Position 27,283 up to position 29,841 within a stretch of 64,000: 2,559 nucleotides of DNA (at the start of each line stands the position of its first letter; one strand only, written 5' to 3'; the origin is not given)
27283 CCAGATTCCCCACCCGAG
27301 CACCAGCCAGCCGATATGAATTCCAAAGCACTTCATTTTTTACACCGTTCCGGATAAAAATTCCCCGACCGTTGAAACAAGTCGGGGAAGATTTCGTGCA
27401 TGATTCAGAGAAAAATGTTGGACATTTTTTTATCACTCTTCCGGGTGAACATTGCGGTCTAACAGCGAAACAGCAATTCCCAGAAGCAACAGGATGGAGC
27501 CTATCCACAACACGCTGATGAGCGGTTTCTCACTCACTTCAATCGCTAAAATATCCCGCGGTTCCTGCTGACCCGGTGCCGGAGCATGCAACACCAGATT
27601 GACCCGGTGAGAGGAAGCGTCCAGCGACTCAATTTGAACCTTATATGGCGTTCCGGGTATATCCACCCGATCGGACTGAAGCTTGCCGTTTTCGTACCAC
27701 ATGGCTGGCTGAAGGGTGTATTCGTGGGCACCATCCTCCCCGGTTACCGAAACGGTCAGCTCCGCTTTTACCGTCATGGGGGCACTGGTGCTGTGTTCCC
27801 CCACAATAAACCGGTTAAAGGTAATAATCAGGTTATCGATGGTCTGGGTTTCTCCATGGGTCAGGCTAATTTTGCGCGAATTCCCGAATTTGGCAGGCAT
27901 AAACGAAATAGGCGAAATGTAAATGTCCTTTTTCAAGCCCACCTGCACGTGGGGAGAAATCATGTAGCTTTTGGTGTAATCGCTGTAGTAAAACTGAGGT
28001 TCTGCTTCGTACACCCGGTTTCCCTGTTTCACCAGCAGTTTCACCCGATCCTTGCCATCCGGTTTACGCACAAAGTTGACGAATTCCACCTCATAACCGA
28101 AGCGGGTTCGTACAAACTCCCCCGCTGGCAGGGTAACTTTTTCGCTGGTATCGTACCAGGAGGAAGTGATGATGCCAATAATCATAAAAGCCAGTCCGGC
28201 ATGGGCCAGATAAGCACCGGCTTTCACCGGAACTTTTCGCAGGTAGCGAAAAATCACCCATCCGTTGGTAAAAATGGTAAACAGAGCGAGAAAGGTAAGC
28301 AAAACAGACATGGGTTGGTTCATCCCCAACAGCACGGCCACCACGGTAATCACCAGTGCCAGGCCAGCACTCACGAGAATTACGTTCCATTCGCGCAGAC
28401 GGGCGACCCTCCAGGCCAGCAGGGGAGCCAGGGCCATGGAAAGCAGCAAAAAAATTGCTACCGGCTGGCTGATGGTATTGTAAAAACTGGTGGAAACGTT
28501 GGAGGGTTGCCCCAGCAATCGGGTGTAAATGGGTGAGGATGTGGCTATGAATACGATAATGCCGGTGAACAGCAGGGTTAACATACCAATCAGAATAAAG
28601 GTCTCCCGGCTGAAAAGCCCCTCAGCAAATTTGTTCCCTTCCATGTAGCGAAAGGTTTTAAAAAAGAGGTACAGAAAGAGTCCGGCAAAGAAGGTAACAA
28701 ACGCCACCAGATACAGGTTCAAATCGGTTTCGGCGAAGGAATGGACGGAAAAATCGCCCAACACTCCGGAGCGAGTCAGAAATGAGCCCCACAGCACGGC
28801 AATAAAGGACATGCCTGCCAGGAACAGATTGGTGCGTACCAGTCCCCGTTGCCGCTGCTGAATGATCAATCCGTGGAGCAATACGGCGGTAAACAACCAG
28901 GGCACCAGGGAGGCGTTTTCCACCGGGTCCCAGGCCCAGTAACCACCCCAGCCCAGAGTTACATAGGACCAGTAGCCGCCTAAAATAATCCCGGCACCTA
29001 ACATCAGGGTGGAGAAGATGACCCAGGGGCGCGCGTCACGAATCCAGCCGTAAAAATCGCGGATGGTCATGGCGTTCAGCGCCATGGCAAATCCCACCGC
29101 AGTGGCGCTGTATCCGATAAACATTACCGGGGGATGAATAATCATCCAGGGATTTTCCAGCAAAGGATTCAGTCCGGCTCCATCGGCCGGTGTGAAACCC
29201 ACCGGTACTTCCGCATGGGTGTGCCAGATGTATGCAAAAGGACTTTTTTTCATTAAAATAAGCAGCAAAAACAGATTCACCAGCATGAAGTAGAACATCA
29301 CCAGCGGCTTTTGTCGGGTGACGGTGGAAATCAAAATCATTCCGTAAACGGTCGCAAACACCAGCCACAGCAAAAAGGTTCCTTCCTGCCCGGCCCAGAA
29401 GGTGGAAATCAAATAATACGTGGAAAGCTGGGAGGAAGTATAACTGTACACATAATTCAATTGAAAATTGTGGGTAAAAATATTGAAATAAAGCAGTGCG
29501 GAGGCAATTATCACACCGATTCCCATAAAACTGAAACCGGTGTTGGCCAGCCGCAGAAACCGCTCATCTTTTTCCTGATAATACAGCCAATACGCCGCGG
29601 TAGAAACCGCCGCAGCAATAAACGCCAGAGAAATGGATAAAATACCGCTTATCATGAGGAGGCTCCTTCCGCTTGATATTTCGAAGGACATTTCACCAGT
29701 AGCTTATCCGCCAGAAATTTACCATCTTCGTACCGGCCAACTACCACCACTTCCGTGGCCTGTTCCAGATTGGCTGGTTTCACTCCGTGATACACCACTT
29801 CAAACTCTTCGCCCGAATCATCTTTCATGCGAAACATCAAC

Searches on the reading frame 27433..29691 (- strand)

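Call 12: search_protein_families(library=ncbifam, proteins=[window:27433-29691:-], max_evalue=0.00001)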
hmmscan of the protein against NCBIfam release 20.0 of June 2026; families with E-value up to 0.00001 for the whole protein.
window:27433-29691:- (752 aa): 4 families
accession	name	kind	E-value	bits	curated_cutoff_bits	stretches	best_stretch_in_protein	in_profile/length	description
TIGR03145.1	cyt_nit_nrfE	subfamily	7.3e-82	276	927.3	1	16-593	6-592/631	heme lyase NrfEFG subunit NrfE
TIGR00353.1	nrfE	subfamily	2.2e-76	258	569.05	1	66-592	4-533/578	heme lyase CcmF/NrfE family subunit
NF007691.0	PRK10369.1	subfamily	2.7e-55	188.2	394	1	15-592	7-526/573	heme lyase NrfEFG subunit NrfE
TIGR03144.1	cytochr_II_ccsB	equivalog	1.4e-09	38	187.6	1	225-299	165-234/252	c-type cytochrome biogenesis protein CcsB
